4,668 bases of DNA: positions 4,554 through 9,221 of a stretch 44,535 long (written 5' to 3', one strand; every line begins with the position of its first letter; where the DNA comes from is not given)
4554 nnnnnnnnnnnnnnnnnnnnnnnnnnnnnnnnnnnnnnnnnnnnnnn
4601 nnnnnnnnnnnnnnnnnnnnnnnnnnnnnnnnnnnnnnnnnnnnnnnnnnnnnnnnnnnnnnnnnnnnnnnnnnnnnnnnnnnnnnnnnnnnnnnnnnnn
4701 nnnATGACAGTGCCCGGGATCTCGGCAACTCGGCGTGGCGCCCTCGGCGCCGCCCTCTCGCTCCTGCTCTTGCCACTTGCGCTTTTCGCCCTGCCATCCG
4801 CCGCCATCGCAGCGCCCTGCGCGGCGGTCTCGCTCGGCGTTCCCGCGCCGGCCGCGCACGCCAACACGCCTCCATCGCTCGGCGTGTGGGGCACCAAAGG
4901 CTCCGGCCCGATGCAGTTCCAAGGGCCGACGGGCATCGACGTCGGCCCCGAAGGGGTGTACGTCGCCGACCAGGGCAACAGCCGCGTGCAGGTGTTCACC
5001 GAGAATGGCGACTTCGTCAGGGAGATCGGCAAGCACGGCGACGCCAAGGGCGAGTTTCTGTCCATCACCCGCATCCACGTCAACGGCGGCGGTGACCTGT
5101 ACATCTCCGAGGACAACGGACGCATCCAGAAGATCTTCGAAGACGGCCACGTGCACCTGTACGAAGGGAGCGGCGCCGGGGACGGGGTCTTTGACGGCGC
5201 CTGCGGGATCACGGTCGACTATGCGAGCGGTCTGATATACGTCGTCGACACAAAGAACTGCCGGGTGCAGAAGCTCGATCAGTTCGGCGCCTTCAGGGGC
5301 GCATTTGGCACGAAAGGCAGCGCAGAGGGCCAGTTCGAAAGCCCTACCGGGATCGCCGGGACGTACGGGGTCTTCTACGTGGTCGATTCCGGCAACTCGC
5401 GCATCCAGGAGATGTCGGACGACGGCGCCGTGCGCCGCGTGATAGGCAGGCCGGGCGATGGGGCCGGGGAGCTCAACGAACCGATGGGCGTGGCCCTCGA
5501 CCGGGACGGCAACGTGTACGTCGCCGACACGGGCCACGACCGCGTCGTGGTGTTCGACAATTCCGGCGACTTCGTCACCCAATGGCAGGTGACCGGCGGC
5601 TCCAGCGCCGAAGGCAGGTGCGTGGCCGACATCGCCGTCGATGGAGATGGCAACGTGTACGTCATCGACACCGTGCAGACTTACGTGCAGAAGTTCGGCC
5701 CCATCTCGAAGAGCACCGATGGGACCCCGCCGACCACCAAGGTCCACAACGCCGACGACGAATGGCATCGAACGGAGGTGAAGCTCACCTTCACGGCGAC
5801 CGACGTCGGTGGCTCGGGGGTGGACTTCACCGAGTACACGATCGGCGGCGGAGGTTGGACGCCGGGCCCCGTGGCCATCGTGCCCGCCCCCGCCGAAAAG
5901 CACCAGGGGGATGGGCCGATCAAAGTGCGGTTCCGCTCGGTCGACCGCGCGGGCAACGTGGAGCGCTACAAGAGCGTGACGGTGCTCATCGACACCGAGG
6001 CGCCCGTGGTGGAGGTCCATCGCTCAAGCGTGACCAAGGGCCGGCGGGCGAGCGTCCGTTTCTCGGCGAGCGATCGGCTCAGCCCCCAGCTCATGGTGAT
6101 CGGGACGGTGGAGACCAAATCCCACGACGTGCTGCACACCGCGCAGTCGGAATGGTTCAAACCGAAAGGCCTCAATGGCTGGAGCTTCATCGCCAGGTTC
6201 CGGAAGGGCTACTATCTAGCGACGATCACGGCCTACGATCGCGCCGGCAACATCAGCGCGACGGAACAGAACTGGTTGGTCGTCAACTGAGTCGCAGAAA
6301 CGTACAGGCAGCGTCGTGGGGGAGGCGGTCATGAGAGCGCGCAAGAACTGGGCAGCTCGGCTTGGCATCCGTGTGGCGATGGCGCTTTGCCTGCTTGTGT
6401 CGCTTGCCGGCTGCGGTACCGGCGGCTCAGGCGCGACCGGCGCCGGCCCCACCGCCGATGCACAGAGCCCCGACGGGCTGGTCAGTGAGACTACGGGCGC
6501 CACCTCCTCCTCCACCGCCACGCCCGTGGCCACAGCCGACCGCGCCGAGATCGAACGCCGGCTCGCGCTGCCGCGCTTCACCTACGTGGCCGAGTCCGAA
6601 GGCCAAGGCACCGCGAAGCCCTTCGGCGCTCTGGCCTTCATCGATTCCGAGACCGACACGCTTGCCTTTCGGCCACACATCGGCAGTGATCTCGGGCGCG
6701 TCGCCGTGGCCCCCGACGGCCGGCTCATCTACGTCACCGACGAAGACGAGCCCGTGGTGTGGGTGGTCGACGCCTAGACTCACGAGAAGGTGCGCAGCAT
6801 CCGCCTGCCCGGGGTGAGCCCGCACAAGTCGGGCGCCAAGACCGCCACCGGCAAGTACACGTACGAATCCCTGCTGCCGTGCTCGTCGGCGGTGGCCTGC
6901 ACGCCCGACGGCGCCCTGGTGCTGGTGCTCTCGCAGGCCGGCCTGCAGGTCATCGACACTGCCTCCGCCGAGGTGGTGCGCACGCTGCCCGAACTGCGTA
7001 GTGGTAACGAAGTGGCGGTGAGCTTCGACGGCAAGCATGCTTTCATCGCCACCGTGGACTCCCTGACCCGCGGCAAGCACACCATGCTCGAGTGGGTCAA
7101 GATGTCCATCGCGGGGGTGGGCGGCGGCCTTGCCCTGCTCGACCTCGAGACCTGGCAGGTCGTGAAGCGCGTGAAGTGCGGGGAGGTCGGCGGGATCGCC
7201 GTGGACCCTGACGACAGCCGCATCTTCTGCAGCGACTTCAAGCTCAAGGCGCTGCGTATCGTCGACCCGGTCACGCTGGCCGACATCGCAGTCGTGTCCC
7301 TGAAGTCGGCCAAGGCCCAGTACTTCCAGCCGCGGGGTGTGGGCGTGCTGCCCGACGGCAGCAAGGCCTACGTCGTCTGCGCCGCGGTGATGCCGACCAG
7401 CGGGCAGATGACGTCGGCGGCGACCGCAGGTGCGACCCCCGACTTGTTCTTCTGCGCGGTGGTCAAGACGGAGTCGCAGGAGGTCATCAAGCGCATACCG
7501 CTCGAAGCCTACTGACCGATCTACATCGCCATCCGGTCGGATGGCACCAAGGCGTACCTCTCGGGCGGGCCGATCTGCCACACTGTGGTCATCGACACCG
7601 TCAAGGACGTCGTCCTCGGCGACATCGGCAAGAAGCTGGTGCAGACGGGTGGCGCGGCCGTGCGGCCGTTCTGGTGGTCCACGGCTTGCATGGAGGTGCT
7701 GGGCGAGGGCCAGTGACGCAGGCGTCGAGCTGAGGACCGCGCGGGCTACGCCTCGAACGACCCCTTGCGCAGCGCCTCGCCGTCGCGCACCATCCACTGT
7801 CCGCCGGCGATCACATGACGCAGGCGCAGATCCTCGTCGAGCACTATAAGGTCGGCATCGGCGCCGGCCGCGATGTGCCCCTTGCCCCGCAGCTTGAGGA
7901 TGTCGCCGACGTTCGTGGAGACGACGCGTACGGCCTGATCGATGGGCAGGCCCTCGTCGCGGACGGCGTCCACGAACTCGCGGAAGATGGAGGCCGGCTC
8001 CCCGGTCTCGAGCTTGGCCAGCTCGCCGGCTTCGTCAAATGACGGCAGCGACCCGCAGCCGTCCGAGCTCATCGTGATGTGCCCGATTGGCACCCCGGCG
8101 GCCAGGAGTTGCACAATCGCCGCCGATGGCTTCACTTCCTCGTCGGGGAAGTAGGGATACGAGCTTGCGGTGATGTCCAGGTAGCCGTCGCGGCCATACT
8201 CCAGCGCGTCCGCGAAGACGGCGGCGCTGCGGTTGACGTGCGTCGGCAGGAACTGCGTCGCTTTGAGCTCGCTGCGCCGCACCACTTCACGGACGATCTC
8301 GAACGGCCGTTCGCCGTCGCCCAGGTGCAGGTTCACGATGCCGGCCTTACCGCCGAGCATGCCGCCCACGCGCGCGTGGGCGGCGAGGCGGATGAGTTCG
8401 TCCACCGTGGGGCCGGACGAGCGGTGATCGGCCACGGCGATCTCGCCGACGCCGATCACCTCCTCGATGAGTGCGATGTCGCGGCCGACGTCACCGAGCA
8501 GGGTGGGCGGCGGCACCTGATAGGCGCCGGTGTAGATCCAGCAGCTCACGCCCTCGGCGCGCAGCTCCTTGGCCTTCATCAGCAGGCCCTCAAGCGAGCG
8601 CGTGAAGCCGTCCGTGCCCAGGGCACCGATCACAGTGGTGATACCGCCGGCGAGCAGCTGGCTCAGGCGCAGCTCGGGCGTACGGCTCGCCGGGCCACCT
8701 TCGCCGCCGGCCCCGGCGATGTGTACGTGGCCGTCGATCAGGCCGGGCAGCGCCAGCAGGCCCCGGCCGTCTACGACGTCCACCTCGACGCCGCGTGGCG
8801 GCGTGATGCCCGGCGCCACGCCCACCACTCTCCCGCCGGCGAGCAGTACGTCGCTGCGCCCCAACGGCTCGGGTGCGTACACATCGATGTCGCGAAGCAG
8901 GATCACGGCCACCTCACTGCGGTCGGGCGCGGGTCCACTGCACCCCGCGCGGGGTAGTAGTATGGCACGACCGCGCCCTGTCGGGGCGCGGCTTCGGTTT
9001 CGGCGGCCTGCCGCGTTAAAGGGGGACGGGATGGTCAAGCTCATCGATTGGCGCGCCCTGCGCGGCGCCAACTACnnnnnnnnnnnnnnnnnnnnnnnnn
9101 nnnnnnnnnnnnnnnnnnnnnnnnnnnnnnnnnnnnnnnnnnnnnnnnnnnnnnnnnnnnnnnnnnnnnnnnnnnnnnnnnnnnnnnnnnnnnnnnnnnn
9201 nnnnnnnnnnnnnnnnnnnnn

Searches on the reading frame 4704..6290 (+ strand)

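Call 30: search_protein_families(library=pfam, proteins=[window:4704-6290:+], max_evalue=0.001)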
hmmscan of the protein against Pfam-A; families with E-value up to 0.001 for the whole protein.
window:4704-6290:+ (528 aa): 6 families
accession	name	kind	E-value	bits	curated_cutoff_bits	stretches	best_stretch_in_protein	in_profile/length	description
PF01436.27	NHL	-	1.1e-24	85.6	20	3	257-284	1-28/28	NHL repeat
PF17170.10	DUF5128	-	9.7e-15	55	22.9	2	84-128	55-99/321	6-bladed beta-propeller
PF25021.1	TEN_NHL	-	1.7e-07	31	27.1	0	256-282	140-166/357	Teneurin NHL domain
PF08450.18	SGL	-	4.6e-07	30.1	26.3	1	223-296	147-222/246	SMP-30/Gluconolactonase/LRE-like region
PF19077.6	Big_13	-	7.9e-06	26.7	27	0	489-521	60-94/102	Bacterial Ig-like domain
PF06739.17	SBBP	-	0.00099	19.5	20.5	0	262-274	17-29/38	Beta-propeller repeat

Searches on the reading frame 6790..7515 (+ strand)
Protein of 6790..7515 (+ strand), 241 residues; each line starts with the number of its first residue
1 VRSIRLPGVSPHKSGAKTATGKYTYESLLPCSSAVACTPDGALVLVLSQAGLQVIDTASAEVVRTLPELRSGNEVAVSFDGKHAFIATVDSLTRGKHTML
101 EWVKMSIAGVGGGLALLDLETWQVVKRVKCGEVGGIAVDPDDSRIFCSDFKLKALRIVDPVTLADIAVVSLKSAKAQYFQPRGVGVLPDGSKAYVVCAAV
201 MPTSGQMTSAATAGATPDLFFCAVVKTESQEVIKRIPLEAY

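Call 30: search_protein_families(library=pfam, proteins=[window:6790-7515:+], max_evalue=0.001)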
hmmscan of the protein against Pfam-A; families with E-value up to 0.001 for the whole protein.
window:6790-7515:+ (241 aa): 1 family
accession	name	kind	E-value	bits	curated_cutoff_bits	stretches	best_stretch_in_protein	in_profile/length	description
PF02239.22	Cytochrom_D1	-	9.5e-05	21.5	25.5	0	108-196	53-143/368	Cytochrome D1 heme domain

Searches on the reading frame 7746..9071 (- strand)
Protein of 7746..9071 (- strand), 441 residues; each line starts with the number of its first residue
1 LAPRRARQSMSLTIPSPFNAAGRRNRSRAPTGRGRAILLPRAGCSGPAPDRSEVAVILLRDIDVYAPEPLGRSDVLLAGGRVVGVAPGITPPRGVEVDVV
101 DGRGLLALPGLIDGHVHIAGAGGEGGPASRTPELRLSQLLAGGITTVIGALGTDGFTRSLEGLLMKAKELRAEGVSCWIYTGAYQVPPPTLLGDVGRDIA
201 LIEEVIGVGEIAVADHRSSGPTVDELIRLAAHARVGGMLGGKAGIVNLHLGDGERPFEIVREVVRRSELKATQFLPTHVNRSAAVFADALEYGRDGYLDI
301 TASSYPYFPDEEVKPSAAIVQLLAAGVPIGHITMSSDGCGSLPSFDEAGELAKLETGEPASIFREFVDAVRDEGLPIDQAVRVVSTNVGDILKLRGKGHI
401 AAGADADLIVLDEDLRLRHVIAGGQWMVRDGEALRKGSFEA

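Call 30: search_protein_families(library=pfam, proteins=[window:7746-9071:-], max_evalue=0.001)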
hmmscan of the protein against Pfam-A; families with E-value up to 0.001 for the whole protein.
window:7746-9071:- (441 aa): 2 families
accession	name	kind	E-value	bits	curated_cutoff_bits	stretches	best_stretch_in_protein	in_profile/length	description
PF01979.26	Amidohydro_1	-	2.2e-14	53.9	25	2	317-426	233-344/345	Amidohydrolase family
PF07969.17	Amidohydro_3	-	1.7e-12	48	29.7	1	315-415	355-448/472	Amidohydrolase family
